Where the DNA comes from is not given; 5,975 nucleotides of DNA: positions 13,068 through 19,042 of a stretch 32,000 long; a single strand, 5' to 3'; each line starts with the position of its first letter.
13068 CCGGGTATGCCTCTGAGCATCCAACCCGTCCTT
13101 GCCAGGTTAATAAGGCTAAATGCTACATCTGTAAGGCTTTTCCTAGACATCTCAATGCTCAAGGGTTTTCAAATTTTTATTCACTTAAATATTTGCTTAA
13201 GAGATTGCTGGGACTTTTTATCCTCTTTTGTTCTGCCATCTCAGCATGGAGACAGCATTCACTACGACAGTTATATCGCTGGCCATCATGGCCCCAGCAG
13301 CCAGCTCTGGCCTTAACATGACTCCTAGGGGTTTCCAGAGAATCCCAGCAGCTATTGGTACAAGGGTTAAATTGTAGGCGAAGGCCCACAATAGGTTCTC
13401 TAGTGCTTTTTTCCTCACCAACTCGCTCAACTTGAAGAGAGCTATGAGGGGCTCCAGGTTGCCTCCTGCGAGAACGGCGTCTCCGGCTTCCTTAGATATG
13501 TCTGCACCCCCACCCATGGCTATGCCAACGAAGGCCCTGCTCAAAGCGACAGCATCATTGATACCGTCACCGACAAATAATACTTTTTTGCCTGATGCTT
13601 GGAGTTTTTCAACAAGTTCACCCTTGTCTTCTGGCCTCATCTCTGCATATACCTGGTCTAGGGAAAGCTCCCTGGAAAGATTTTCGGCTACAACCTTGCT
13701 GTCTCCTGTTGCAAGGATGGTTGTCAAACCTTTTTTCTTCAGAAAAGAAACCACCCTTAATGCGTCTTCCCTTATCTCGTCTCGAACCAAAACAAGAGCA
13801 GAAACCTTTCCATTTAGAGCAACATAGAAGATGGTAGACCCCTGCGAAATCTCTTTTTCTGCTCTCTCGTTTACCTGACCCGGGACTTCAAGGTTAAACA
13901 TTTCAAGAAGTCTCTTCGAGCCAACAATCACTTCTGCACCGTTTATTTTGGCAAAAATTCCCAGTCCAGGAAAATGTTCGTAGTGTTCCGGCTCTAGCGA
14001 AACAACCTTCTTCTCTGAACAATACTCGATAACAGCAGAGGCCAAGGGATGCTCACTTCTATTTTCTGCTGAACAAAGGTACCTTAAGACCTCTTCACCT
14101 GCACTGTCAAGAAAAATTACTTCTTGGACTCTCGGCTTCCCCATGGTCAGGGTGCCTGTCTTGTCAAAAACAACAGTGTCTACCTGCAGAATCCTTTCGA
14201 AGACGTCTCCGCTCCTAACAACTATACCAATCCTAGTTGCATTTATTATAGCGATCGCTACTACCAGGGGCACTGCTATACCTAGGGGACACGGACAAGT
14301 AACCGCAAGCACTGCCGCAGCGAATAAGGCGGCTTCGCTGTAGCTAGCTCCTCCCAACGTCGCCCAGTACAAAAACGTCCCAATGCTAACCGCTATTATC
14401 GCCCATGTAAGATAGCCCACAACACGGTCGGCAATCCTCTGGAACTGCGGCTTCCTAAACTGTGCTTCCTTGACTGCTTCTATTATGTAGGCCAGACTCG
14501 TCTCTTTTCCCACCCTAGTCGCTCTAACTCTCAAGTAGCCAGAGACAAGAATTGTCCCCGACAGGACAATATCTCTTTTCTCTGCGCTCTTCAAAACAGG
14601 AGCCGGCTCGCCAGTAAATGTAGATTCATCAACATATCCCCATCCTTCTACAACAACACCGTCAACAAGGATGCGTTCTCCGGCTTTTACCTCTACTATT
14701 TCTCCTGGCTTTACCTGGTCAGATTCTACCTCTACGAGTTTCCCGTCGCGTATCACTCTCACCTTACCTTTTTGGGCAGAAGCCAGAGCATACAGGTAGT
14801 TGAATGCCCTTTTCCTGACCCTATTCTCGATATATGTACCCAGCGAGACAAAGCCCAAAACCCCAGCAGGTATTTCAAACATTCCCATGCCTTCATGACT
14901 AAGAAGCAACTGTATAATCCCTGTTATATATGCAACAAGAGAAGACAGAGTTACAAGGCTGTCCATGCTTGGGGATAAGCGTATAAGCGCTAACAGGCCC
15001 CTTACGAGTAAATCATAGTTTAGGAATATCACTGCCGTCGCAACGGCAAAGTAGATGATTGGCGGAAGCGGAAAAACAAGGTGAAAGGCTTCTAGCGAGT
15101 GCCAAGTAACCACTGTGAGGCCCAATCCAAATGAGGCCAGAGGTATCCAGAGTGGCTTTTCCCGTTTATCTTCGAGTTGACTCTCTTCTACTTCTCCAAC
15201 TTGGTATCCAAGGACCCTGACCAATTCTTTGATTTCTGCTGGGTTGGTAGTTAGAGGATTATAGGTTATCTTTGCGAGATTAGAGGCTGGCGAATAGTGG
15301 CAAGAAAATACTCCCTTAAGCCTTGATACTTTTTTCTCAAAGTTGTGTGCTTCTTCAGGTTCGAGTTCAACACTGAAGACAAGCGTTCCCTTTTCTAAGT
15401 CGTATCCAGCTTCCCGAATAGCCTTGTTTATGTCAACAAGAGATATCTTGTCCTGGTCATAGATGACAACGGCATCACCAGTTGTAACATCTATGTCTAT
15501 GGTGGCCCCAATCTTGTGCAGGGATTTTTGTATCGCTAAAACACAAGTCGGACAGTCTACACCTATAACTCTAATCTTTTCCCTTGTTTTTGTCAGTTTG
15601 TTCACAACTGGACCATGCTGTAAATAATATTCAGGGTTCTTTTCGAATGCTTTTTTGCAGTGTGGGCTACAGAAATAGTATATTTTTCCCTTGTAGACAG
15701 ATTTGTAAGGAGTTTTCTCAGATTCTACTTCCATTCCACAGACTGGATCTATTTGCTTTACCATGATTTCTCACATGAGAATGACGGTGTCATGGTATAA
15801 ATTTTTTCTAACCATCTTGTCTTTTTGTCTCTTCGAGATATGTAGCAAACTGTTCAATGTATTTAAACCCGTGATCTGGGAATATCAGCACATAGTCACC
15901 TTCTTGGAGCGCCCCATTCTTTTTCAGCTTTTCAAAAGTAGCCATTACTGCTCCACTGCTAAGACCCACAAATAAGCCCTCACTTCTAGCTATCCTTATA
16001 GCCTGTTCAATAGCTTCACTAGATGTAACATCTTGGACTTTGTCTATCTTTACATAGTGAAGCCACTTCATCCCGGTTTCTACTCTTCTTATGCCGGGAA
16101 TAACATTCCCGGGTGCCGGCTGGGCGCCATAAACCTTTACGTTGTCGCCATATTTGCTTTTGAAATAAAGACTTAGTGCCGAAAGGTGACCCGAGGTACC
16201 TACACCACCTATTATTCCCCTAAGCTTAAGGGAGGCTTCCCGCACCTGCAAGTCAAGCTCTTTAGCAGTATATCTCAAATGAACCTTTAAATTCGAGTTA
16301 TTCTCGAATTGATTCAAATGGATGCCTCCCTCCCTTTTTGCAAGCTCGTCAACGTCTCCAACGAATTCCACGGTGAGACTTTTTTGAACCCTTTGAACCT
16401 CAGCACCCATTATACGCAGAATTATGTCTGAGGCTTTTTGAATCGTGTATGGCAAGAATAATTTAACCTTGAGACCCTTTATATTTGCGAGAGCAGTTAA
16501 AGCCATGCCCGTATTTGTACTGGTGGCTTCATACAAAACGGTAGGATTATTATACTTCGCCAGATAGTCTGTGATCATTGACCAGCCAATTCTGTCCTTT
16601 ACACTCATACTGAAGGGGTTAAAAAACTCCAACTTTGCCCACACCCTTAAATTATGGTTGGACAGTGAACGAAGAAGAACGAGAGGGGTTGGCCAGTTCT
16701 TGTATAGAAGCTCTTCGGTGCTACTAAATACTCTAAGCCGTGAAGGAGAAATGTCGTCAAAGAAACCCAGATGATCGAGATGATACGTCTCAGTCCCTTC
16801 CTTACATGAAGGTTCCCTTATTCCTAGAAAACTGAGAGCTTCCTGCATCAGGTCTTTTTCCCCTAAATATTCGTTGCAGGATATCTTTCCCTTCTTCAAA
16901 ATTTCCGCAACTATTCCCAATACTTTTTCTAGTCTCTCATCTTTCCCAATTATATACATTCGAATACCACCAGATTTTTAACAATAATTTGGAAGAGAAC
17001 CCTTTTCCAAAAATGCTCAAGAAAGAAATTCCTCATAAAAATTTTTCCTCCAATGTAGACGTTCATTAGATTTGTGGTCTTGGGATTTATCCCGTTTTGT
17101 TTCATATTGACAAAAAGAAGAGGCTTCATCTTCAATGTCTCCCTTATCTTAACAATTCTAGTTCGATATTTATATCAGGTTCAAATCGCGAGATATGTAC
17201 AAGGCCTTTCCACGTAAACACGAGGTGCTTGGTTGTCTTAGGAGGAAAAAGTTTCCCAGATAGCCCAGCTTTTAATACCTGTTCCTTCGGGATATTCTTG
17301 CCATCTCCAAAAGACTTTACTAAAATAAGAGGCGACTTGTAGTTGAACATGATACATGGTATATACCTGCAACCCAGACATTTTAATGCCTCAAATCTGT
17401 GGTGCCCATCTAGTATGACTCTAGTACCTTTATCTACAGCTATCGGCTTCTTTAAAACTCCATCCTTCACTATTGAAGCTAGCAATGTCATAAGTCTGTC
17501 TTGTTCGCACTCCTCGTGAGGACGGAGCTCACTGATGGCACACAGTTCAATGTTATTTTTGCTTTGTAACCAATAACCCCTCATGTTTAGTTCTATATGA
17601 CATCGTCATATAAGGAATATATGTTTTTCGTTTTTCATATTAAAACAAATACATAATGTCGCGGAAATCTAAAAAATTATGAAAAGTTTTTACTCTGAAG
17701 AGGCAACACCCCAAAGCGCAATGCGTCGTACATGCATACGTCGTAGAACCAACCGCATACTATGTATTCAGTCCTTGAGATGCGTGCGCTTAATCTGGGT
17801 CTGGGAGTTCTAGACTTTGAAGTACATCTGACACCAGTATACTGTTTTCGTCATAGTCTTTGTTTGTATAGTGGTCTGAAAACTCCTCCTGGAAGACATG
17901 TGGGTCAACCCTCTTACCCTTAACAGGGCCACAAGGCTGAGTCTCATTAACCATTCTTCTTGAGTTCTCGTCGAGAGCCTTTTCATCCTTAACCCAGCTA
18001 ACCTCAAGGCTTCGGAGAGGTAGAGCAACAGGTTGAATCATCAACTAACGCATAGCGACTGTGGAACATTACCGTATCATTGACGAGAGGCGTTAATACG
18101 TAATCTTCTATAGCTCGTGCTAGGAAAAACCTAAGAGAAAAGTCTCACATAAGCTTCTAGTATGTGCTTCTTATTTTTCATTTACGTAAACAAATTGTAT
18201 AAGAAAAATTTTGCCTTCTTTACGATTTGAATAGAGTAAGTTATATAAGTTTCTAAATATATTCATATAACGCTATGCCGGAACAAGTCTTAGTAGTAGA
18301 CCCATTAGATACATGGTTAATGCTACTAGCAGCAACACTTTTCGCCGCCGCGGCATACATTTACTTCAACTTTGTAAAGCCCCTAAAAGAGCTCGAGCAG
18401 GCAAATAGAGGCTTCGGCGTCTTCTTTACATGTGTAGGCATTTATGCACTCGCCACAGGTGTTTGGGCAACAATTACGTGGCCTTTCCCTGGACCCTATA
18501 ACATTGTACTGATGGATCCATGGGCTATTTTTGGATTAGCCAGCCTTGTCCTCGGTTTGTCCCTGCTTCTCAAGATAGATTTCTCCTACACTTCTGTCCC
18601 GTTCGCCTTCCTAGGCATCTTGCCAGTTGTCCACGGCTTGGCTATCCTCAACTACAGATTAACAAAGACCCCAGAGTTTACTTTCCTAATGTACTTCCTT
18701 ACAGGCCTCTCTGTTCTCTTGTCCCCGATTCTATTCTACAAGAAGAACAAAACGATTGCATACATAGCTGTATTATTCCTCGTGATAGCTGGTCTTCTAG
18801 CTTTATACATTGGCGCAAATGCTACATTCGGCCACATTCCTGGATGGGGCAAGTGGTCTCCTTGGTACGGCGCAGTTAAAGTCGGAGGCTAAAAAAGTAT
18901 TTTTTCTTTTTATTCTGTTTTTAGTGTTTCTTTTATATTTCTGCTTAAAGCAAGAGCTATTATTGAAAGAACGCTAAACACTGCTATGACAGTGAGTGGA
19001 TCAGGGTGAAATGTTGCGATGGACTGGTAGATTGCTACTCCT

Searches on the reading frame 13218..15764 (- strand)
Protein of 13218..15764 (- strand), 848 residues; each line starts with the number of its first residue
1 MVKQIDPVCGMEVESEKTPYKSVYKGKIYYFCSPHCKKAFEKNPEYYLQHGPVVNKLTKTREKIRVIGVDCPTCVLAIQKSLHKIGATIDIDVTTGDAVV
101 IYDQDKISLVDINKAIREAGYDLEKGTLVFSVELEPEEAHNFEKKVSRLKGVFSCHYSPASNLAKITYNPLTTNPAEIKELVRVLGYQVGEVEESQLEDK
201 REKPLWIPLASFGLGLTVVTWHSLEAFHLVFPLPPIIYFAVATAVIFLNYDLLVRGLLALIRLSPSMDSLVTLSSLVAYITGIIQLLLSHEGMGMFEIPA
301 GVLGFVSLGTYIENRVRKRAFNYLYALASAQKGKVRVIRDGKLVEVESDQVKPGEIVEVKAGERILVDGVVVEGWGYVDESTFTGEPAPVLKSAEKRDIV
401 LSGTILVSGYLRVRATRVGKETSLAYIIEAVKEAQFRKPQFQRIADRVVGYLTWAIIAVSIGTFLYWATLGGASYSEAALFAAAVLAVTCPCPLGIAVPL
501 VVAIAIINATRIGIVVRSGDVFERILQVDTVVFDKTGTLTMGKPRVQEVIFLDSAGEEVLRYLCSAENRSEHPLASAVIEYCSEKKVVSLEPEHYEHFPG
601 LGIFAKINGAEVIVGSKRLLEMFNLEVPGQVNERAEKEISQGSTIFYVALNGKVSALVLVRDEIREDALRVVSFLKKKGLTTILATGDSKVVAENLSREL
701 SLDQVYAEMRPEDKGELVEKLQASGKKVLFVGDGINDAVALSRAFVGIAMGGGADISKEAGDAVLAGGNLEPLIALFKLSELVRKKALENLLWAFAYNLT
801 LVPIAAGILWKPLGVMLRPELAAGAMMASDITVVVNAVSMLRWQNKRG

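Call 56: search_protein_families(library=pfam, proteins=[window:13218-15764:-], max_evalue=0.001)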
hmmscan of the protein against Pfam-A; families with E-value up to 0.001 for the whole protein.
window:13218-15764:- (848 aa): 5 families
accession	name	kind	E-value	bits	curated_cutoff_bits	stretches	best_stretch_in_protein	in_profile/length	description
PF00122.25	E1-E2_ATPase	-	3.6e-52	177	28.1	1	331-509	3-178/181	E1-E2 ATPase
PF00702.32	Hydrolase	-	1.3e-30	107.6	26.4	1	528-744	1-190/191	haloacid dehalogenase-like hydrolase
PF04945.19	YHS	-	3.1e-18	66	30.3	1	5-50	2-46/47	YHS domain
PF00403.32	HMA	-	3e-15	56.8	24.8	1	64-122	2-62/62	Heavy-metal-associated domain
PF08282.18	Hydrolase_3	-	1e-06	29.2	20.9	0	717-765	195-243/255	haloacid dehalogenase-like hydrolase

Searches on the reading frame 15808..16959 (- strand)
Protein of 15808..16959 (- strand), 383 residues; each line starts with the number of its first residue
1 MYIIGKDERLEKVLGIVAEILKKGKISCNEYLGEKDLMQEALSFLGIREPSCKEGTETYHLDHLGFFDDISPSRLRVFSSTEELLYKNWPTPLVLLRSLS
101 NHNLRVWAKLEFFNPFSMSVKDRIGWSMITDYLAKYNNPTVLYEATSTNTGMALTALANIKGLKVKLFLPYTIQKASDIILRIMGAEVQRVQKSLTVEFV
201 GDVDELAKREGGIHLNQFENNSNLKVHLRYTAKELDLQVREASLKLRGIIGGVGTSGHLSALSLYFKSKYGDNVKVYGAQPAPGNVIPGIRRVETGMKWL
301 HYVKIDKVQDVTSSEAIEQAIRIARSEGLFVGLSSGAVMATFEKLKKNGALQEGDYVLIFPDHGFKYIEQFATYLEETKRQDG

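Call 56: search_protein_families(library=pfam, proteins=[window:15808-16959:-], max_evalue=0.001)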
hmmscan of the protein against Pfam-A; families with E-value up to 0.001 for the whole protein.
window:15808-16959:- (383 aa): 1 family
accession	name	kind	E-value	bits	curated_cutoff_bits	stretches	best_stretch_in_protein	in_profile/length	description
PF00291.31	PALP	-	2.5e-48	165.4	35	1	88-362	5-295/295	Pyridoxal-phosphate dependent enzyme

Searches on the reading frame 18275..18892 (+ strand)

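Call 56: search_protein_families(library=pfam, proteins=[window:18275-18892:+], max_evalue=0.001)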
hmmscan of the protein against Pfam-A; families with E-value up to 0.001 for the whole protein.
window:18275-18892:+ (205 aa): 1 family
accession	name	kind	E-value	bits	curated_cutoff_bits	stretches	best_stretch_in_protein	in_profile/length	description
PF06168.16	DUF981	-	9.2e-54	182.7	29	1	8-188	4-184/186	Protein of unknown function (DUF981)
